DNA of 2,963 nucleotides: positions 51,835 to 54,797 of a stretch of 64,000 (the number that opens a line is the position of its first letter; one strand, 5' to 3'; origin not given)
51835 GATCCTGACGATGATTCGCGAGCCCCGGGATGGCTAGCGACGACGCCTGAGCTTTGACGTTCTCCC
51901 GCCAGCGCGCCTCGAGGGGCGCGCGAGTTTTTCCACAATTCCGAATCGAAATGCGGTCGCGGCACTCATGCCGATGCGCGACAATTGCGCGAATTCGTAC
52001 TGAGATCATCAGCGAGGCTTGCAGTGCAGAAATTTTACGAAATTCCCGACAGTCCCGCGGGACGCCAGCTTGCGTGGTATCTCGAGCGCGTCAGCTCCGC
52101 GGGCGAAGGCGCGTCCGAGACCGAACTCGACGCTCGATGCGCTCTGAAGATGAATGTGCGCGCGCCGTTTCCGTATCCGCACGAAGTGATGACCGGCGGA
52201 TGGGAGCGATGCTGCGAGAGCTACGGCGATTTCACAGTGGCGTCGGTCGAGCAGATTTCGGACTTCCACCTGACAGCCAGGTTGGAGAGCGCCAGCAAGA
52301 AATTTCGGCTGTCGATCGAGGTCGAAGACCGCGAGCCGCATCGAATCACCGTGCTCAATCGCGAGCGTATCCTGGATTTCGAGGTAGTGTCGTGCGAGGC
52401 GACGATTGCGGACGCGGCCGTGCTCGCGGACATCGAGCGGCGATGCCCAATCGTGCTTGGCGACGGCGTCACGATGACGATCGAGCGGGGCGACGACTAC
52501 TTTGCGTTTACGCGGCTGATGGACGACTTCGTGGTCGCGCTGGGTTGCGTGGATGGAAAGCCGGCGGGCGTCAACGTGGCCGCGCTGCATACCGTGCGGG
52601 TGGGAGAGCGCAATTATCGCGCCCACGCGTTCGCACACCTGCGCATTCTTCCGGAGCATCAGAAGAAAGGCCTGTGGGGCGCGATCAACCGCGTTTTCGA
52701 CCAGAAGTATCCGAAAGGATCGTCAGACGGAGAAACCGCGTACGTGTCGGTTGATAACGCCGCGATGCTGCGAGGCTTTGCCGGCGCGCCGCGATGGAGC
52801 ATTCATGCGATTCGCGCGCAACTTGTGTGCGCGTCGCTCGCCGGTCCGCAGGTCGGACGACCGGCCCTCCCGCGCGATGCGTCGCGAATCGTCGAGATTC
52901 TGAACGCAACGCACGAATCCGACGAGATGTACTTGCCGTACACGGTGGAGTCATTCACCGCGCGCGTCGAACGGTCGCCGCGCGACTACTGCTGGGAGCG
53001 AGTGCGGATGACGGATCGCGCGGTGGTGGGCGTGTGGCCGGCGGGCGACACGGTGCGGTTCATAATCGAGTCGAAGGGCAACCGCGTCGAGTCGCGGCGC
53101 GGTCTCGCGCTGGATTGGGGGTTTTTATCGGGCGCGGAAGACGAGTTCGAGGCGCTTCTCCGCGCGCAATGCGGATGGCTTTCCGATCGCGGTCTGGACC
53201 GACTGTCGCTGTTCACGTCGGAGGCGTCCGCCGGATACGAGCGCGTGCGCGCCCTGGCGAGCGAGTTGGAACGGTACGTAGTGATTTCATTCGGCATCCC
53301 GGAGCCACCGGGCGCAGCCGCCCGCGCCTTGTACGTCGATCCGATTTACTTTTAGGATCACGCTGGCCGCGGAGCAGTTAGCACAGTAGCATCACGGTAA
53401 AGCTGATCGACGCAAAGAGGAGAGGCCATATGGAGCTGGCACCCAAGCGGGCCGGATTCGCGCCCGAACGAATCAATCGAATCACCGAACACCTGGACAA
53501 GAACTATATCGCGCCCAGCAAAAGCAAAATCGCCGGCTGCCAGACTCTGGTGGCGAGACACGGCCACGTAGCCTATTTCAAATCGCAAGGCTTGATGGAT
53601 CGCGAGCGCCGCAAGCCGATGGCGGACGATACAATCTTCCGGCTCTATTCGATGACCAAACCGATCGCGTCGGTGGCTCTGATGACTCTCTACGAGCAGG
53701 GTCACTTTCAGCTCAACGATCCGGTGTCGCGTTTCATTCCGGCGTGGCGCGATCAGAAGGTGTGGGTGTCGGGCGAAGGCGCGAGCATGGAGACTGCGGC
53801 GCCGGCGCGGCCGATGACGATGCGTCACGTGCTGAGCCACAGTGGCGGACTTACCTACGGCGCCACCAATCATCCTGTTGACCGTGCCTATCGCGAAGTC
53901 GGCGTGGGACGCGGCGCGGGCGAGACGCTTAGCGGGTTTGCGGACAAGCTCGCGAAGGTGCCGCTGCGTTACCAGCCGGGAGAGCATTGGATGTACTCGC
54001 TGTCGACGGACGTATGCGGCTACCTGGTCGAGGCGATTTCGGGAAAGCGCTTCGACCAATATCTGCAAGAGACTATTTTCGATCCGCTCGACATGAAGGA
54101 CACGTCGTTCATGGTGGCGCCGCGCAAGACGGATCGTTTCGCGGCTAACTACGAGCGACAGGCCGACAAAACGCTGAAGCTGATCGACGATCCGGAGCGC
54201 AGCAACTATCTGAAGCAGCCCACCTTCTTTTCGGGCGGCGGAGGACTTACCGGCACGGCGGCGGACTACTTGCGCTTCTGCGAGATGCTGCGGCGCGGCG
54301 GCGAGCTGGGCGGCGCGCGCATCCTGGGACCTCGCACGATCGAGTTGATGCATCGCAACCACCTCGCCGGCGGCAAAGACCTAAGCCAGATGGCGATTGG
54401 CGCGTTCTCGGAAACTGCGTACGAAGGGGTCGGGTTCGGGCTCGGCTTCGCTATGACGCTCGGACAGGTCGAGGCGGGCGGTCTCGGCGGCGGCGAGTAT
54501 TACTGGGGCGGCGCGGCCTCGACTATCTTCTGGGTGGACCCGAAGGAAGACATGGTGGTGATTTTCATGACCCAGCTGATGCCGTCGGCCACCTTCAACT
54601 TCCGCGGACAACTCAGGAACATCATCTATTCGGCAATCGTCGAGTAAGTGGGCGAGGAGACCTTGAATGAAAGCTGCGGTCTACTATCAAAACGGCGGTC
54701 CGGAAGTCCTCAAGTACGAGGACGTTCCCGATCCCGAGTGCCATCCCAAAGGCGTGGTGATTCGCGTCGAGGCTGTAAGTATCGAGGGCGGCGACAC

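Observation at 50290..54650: ImmA/IrrE metalloprotease + XRE-HTH pair heading a cassette with a tandem-GNAT protein and a beta-lactamase-family serine hydrolase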

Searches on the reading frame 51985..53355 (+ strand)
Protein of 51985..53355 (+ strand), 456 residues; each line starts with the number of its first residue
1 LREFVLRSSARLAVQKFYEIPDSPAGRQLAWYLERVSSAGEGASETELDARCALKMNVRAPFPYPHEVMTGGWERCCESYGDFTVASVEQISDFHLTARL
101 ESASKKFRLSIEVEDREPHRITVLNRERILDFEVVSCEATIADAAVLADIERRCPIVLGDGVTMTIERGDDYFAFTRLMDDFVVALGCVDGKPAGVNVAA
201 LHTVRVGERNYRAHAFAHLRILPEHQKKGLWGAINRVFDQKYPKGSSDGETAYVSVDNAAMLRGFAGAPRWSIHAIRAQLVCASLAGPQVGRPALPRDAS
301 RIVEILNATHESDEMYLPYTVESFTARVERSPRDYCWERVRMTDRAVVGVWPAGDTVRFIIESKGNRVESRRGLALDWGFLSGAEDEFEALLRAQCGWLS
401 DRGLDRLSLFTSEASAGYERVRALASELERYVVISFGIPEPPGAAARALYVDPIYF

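Call 3: search_protein_families(library=pfam, proteins=[window:51985-53355:+], max_evalue=0.1)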
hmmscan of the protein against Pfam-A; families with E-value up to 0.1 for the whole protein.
window:51985-53355:+ (456 aa): 1 family
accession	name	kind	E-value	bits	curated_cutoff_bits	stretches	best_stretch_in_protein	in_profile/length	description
PF18042.7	ORF_12_N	-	3.9e-05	24.5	26.7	1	20-116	1-91/94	ORF 12 gene product N-terminal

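Call 5: search_protein_families(library=ncbifam, proteins=[window:51985-53355:+], max_evalue=0.1)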
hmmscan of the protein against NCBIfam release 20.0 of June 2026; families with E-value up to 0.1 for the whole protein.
window:51985-53355:+ (456 aa): 0 families

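Call 6: search_solved_structures(query=window:51985-53355:+, max_evalue=1, show_alignments=2)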
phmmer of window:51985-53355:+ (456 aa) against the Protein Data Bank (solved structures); distinct sequences matched with E-value up to 1: 0.

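Call 27: find_homologous_proteins(query=window:51985-53355:+, max_evalue=0.001)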
Query window:51985-53355:+ (456 aa): 309 proteins with E <= 0.001 among 8000 candidates; the best 120 are listed.
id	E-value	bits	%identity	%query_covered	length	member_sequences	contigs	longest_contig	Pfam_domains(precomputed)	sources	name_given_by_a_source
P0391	0.0e+0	1011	100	97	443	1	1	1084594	-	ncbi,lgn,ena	-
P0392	6.7e-275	930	92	97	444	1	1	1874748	PF18042.8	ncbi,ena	-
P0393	2.9e-271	918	91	97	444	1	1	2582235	-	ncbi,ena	-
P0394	7.0e-265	897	90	96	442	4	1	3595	PF18042.8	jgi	jgi:hypothetical protein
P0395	9.5e-259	877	87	97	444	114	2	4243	-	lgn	-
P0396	3.7e-258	875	86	97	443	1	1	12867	-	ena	-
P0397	1.0e-257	873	86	97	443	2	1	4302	-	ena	-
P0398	2.1e-257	872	85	97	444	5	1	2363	-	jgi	jgi:hypothetical protein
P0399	2.7e-257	872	86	97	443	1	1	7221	-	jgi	-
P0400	3.1e-257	872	86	97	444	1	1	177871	-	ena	-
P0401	4.2e-257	871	86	97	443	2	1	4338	-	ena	-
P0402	4.7e-257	871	86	97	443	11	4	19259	-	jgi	jgi:hypothetical protein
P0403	1.2e-256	870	86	97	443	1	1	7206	-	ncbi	-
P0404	9.1e-256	867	85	97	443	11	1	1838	-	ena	-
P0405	1.5e-255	866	85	97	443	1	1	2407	-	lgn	-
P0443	1.8e-247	839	84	97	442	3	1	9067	PF18042.8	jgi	jgi:hypothetical protein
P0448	5.2e-243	825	82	97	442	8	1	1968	PF18042.8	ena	-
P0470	1.1e-217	741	81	89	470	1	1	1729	PF18042.8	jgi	jgi:hypothetical protein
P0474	1.4e-200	685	91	72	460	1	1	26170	PF18042.8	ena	-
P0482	7.4e-148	511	55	96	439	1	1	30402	PF18042.8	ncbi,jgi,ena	-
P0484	1.1e-146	507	57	96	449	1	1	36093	PF18042.8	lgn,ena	-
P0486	2.6e-143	496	54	96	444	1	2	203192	-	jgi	jgi:hypothetical protein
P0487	9.4e-142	491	53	96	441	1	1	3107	PF18042.8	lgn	-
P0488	1.3e-141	490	53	96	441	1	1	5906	PF18042.8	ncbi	-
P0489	2.0e-141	490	53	96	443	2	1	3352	PF18042.8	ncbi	-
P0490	2.1e-140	486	53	96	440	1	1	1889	PF18042.8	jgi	-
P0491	2.2e-139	483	52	96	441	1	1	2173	PF18042.8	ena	-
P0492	2.0e-138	480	51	98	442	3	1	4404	-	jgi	jgi:hypothetical protein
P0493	2.1e-138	480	52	96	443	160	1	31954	PF18042.8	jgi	jgi:hypothetical protein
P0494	5.8e-138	478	51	96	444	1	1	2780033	PF18042.8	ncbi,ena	-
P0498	7.3e-136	471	52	96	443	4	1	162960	-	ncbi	ncbi:MAG: hypothetical protein ACLQDV_00660 [Candidatus Binataceae bacterium]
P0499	1.7e-135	470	52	96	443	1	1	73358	PF18042.8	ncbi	-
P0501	4.4e-134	466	51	96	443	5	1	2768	PF18042.8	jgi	jgi:hypothetical protein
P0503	2.4e-131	457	52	96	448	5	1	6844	-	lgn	-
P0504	2.5e-131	457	51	96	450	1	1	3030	PF18042.8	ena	-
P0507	6.0e-131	455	50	96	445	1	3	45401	-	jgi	jgi:hypothetical protein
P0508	7.0e-131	455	51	96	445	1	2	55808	-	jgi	jgi:GNAT superfamily N-acetyltransferase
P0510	4.5e-130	452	49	96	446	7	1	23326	-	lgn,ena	-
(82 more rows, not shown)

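Call 31: search_protein_families(library=pfam, alignment_id=A3, max_evalue=1)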
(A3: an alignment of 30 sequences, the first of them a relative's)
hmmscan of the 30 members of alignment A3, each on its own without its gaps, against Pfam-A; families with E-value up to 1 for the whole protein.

A. member 1, P0391 (443 aa): 1 family
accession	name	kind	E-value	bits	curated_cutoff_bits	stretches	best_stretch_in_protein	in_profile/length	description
PF18042.7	ORF_12_N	-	3.6e-05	24.6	26.7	1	7-103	1-91/94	ORF 12 gene product N-terminal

B. families by the number of members that match (of 30 scanned): 7 families
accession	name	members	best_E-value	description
PF18042.7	ORF_12_N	29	1.9e-07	ORF 12 gene product N-terminal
PF13527.13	Acetyltransf_9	8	0.019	Acetyltransferase (GNAT) domain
PF00583.31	Acetyltransf_1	3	0.044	Acetyltransferase (GNAT) family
PF20552.4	HTH_62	1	0.018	Recombinase-like helix-turn-helix domain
PF13710.12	ACT_5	1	0.057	ACT domain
PF24527.1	Ig-like_Pom152_9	1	0.24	Nucleoporin pom152-like, ninth immunoglobulin-like domain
PF24890.1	ALN_composite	1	0.24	Allantoinase, composite domain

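Call 34: search_solved_structures(query=A3, max_evalue=10, show_alignments=3)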
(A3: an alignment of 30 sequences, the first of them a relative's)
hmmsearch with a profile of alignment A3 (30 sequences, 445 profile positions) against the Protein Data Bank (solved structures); distinct sequences matched with E-value up to 10: 3.
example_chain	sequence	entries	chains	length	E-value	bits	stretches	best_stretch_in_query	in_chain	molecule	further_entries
5tpj_A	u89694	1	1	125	0.03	16.2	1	44-121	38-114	denovo NTF2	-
4k6x_A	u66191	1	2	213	1.2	11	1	175-203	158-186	Disulfide oxidoreductase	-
7fh4_A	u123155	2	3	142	1.7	10.4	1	234-303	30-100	CMP/dCMP-type deaminase domain-containing protein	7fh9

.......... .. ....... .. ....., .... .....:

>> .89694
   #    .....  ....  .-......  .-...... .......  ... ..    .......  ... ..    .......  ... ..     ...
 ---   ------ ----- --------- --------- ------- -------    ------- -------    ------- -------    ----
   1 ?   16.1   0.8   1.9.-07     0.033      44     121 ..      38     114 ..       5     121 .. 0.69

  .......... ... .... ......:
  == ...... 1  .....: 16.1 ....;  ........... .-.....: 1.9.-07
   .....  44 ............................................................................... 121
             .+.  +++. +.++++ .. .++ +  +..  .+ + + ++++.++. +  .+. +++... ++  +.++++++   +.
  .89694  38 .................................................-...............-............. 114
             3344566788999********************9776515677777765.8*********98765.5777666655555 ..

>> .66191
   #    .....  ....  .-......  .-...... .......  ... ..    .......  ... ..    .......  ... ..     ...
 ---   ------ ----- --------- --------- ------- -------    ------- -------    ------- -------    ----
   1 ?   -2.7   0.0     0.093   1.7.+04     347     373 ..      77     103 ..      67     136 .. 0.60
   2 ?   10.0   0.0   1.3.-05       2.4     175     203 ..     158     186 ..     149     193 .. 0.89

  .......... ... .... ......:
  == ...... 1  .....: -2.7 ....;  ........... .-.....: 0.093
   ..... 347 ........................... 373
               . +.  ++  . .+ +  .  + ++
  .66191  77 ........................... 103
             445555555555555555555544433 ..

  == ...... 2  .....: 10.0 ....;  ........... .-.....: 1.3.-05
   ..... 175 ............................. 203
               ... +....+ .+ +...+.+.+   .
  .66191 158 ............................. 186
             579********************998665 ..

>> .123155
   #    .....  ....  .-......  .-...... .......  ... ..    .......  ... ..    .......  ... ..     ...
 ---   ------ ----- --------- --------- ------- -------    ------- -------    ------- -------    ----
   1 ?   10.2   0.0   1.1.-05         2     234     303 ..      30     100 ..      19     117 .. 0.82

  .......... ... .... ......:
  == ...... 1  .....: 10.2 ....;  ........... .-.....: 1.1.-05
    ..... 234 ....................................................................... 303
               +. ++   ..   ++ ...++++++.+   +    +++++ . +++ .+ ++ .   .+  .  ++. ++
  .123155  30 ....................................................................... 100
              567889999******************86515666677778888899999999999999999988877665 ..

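Call 37: find_encoding_contigs(protein=P0391, flank=10000, max_places=2)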
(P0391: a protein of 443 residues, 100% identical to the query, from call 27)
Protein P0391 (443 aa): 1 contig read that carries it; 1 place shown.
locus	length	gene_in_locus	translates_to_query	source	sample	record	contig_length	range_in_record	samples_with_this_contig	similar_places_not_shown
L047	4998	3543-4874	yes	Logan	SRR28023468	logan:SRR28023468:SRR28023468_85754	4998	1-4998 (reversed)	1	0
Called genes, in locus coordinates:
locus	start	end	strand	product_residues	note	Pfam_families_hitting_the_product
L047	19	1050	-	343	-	PF00487:FA_desaturase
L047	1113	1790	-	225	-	-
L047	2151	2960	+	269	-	-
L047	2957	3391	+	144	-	PF12844:HTH_19 (weak), PF13560:HTH_31, PF01381:HTH_3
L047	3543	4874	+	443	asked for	-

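Call 45: search_protein_families(library=padloc, proteins=[P0391], max_evalue=0.01)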
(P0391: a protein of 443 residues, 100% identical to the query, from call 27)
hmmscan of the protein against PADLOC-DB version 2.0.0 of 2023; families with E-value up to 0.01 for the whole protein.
P0391 (443 aa): 0 families

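Call 72: search_protein_families(library=pfam, proteins=[P0482, P0484, P0486, P0492, P0494, P0498, P0503, P0507, P0508, P0510], max_evalue=1)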
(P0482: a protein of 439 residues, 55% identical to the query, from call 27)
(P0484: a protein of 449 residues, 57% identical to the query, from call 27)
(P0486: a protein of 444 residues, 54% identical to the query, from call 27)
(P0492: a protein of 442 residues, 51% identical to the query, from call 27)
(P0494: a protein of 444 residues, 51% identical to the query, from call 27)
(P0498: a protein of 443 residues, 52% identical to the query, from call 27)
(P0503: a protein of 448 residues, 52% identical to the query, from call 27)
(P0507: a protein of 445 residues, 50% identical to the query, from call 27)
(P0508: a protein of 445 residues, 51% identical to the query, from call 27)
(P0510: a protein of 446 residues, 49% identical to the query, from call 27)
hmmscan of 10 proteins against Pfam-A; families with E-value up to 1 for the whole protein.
P0482 (439 aa): 1 family
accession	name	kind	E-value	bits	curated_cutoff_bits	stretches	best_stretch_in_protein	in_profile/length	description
PF18042.7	ORF_12_N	-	2.4e-05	25.1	26.7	1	4-89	1-81/94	ORF 12 gene product N-terminal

P0484 (449 aa): 2 families
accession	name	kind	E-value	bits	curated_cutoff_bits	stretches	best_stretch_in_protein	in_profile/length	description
PF18042.7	ORF_12_N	-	1.8e-05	25.5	26.7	1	13-107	1-89/94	ORF 12 gene product N-terminal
PF13527.13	Acetyltransf_9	-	0.085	13.3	25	0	183-237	50-104/127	Acetyltransferase (GNAT) domain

P0486 (444 aa): 2 families
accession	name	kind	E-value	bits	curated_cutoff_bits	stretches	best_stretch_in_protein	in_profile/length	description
PF18042.7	ORF_12_N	-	0.00014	22.6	26.7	1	11-105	1-90/94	ORF 12 gene product N-terminal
PF00583.31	Acetyltransf_1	-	0.044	14.5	20.7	1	166-248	28-107/116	Acetyltransferase (GNAT) family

P0492 (442 aa): 1 family
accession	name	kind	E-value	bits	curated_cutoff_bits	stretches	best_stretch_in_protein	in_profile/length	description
PF18042.7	ORF_12_N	-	0.00057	20.7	26.7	1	9-44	1-36/94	ORF 12 gene product N-terminal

P0494 (444 aa): 1 family
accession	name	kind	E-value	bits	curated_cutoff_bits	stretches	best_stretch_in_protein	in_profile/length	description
PF18042.7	ORF_12_N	-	1.9e-07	31.9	26.7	1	10-96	1-83/94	ORF 12 gene product N-terminal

P0498 (443 aa): 2 families
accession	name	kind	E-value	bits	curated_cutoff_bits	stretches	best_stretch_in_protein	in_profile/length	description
PF18042.7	ORF_12_N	-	0.00016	22.5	26.7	1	9-105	1-91/94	ORF 12 gene product N-terminal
PF00583.31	Acetyltransf_1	-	0.13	12.9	20.7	1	167-238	30-97/116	Acetyltransferase (GNAT) family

P0503 (448 aa): 2 families
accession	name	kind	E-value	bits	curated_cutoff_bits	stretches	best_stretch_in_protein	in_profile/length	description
PF18042.7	ORF_12_N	-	0.00017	22.4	26.7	1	14-51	1-38/94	ORF 12 gene product N-terminal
PF13527.13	Acetyltransf_9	-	0.019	15.4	25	1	159-225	28-91/127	Acetyltransferase (GNAT) domain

P0507 (445 aa): 2 families
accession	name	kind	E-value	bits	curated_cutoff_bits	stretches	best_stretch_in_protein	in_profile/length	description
PF18042.7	ORF_12_N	-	0.00016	22.5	26.7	1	11-47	1-37/94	ORF 12 gene product N-terminal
PF13527.13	Acetyltransf_9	-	0.11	12.9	25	1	164-223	33-92/127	Acetyltransferase (GNAT) domain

P0508 (445 aa): 3 families
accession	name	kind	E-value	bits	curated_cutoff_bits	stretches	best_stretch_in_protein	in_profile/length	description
PF18042.7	ORF_12_N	-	0.00026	21.8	26.7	1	11-48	1-38/94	ORF 12 gene product N-terminal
PF13527.13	Acetyltransf_9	-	0.047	14.1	25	1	163-222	32-91/127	Acetyltransferase (GNAT) domain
PF00583.31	Acetyltransf_1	-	0.14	12.9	20.7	1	165-220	26-76/116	Acetyltransferase (GNAT) family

P0510 (446 aa): 2 families
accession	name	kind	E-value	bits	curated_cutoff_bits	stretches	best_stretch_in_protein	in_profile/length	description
PF18042.7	ORF_12_N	-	0.00053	20.8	26.7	1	12-51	1-40/94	ORF 12 gene product N-terminal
PF13527.13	Acetyltransf_9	-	0.2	12.1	25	1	164-224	32-92/127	Acetyltransferase (GNAT) domain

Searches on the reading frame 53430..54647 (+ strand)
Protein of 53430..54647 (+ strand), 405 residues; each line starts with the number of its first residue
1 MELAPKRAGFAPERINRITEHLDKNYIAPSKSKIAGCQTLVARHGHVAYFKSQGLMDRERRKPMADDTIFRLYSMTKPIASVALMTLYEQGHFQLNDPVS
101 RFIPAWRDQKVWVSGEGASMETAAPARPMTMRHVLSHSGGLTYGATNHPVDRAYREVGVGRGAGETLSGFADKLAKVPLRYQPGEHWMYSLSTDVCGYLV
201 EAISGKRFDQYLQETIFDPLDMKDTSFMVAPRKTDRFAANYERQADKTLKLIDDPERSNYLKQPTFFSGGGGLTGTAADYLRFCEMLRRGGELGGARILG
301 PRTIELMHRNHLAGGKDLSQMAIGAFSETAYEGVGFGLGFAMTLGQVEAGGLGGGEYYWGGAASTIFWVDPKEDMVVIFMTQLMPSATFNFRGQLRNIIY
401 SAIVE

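Call 3: search_protein_families(library=pfam, proteins=[window:53430-54647:+], max_evalue=0.1)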
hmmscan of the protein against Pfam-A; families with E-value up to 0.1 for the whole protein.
window:53430-54647:+ (405 aa): 1 family
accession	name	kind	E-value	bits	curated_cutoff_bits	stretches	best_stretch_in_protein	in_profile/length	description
PF00144.29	Beta-lactamase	-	4.1e-67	227.1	27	1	31-388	11-315/329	Beta-lactamase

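Call 5: search_protein_families(library=ncbifam, proteins=[window:53430-54647:+], max_evalue=0.1)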
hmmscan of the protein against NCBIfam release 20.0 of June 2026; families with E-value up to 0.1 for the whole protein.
window:53430-54647:+ (405 aa): 47 families (the best 25 are shown)
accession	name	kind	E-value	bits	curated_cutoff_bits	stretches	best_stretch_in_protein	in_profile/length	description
NF052559.1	MthAcHydAcmB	equivalog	4.6e-50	170.5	550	1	29-387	19-373/391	methyl acetate hydrolase AcmB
NF038269.1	lipase_LipE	equivalog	4.2e-17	62.4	750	2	61-241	79-236/407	lipase LipE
NF002968.0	PRK03642.1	equivalog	6.6e-17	61.4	385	1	4-228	29-243/432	penicillin binding protein PBP4B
NF007943.0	PRK10662.1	equivalog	7.4e-15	54.4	266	1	38-245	53-242/380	D-alanyl-D-alanine-carboxypeptidase/endopeptidase AmpH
NF033085.1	bla_class_C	equivalog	9e-15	54.3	415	2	31-110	18-96/356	class C beta-lactamase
NF041665.1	blaPSZ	exception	5.7e-10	38.8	850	2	32-107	42-116/379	PSZ family class C beta-lactamase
NF012172.1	FOX-MOX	exception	4.6e-09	35.7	700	2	32-106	44-117/382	FOX/MOX family class C beta-lactamase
NF045671.1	blaPNC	exception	5.4e-09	35.4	750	1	30-105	58-132/401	PNC family class C beta-lactamase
NF000239.3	MOX_CMY1_fam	exception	8.2e-09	35.1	770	2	32-106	47-119/383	CMY-1/MOX family class C beta-lactamase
NF038089.1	blaYRC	exception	8.4e-09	34.8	870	2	33-108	44-118/381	YRC family class C beta-lactamase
NF038366.1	blaSFDC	exception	9.5e-09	34.8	840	1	27-108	36-118/382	SFDC family class C beta-lactamase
NF000185.2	BlaEC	exception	3.3e-08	32.9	850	1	11-107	20-113/377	BlaEC family class C beta-lactamase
NF053709.1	blaAKO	exception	9.4e-08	31.4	875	1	32-107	43-117/381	AKO family class C beta-lactamase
NF012173.1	CMY2-MIR-ACT-EC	exception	1e-07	31.1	680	1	27-108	36-118/380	CMY2/MIR/ACT/EC family class C beta-lactamase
NF033569.1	blaLHK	exception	1.3e-07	30.9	850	1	33-108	53-127/390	LHK family class C beta-lactamase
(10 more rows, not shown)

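Call 45: search_protein_families(library=padloc, proteins=[window:53430-54647:+], max_evalue=0.01)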
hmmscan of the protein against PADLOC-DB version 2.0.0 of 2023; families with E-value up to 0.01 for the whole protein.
window:53430-54647:+ (405 aa): 0 families
